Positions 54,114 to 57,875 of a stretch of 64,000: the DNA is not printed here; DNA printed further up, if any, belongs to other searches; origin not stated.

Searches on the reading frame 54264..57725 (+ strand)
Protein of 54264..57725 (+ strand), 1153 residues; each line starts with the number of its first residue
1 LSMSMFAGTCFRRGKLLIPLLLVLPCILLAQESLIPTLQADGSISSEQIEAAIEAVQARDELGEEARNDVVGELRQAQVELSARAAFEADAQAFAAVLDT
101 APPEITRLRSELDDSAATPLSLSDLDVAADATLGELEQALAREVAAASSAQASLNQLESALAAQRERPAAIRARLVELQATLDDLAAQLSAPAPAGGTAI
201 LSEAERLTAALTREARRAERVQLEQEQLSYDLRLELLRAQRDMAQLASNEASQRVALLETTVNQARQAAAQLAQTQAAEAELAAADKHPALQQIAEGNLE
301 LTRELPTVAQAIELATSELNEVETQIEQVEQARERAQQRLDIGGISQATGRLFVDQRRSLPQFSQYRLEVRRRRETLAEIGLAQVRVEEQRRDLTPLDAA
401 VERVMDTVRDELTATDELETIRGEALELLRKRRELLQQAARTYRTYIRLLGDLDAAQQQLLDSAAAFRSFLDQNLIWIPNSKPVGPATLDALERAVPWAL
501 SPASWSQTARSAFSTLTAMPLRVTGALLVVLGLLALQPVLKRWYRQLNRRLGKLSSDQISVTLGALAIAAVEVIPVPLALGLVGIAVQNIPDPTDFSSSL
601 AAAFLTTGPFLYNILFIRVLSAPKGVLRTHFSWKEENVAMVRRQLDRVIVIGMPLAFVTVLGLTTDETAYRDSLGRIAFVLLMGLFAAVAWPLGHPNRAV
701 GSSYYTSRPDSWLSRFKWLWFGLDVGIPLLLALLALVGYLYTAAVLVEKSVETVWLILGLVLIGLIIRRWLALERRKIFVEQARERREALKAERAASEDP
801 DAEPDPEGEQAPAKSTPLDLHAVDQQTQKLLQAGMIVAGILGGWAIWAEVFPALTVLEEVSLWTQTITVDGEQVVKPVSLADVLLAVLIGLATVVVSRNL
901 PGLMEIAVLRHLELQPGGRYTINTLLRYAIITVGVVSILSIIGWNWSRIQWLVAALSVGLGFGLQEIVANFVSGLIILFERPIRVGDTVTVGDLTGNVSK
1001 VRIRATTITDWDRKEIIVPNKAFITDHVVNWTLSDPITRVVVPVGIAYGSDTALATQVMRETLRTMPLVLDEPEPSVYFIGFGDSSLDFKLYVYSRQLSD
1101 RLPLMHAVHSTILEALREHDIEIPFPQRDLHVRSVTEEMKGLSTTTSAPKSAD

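Call 8: search_protein_families(library=pfam, proteins=[window:54264-57725:+], max_evalue=0.01)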
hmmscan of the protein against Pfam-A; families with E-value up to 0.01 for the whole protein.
window:54264-57725:+ (1153 aa): 5 families
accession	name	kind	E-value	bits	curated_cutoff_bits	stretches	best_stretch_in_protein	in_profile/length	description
PF12794.12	MscS_TM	-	4.3e-88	295.9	28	1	524-863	5-339/339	Mechanosensitive ion channel inner membrane domain 1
PF12795.12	MscS_porin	-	1.1e-31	110.8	34.4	1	53-293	2-238/238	Mechanosensitive ion channel porin domain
PF00924.24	MS_channel_2nd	-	5.3e-24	84.6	20.2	1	967-1032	2-67/68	Mechanosensitive ion channel, beta-domain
PF21082.3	MS_channel_3rd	-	3.2e-15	56.8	21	1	1040-1123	1-88/88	Mechanosensitive ion channel MscS, C-terminal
PF21088.3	MS_channel_1st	-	1.6e-08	34.8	23.1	1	924-965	1-42/42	Mechanosensitive ion channel, transmembrane helices 2/3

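Call 9: search_protein_families(library=ncbifam, proteins=[window:54264-57725:+], max_evalue=0.01)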
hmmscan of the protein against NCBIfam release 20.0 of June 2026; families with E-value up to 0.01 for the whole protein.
window:54264-57725:+ (1153 aa): 6 families
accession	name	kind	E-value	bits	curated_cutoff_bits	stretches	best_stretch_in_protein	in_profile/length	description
NF008438.0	PRK11281.1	equivalog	9.1e-207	689.3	991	1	22-1138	13-1094/1113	mechanosensitive channel MscK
NF008180.0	PRK10929.1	equivalog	3.3e-175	584.8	809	1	33-1147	12-1100/1109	miniconductance mechanosensitive channel MscM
NF007662.0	PRK10334.1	subfamily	9.5e-27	93.9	321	1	906-1138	55-283/286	small-conductance mechanosensitive channel MscS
NF047602.1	MscsSHelicob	equivalog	4.7e-25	88.5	400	1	929-1132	56-258/260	small-conductance mechanosensitive channel MscS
NF047601.1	MscSThanab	equivalog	9.2e-18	64.7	500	1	924-1132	70-276/280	small-conductance mechanosensitive channel MscS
NF008542.0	PRK11465.1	equivalog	1.5e-08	33.4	596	1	913-1021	499-612/741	mechanosensitive channel protein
